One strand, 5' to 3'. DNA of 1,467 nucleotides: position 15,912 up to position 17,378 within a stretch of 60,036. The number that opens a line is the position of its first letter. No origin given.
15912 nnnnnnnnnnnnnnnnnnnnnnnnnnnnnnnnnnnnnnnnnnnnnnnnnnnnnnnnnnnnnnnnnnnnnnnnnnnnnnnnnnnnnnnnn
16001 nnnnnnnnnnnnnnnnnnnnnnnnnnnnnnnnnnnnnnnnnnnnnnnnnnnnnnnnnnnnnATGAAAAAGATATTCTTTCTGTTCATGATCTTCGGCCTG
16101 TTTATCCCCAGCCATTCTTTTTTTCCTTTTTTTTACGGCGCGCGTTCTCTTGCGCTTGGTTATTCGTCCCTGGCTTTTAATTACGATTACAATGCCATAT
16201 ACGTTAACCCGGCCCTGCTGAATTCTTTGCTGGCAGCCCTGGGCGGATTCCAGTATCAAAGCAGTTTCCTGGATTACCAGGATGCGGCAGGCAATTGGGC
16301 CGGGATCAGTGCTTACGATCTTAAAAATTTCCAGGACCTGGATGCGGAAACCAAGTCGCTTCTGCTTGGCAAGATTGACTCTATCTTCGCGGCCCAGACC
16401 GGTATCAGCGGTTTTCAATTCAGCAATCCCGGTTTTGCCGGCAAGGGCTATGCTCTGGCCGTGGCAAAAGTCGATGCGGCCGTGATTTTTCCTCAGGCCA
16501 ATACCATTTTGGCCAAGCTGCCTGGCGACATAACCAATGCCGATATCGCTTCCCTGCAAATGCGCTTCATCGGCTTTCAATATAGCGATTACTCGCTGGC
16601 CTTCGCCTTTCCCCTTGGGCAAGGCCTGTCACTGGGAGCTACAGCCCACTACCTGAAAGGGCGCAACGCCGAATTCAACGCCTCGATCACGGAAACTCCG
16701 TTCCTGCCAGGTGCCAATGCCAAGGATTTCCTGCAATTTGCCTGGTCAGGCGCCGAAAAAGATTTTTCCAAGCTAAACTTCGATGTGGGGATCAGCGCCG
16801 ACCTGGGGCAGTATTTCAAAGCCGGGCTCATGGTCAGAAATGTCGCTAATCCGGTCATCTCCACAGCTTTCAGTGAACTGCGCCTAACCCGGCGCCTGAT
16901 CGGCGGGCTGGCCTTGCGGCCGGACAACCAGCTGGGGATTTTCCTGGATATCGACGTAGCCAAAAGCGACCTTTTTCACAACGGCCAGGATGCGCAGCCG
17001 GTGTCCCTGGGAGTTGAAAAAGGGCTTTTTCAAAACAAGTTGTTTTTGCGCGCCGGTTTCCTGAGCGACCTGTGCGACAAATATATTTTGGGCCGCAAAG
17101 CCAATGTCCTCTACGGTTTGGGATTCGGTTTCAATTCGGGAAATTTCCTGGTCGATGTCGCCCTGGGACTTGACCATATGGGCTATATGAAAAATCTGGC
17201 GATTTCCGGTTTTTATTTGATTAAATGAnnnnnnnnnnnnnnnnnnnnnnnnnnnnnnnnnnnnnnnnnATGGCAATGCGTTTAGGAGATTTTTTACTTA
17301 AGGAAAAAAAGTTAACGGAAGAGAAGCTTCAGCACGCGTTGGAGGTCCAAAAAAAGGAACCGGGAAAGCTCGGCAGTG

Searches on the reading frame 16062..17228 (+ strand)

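Call 77: search_protein_families(library=pfam, proteins=[window:16062-17228:+], max_evalue=0.0001)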
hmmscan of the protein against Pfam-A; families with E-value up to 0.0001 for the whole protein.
window:16062-17228:+ (388 aa): 1 family
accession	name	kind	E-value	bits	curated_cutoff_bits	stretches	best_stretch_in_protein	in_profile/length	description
PF13729.12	TraF_2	-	3.4e-07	30.2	25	1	124-290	99-256/264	F plasmid transfer operon, TraF, protein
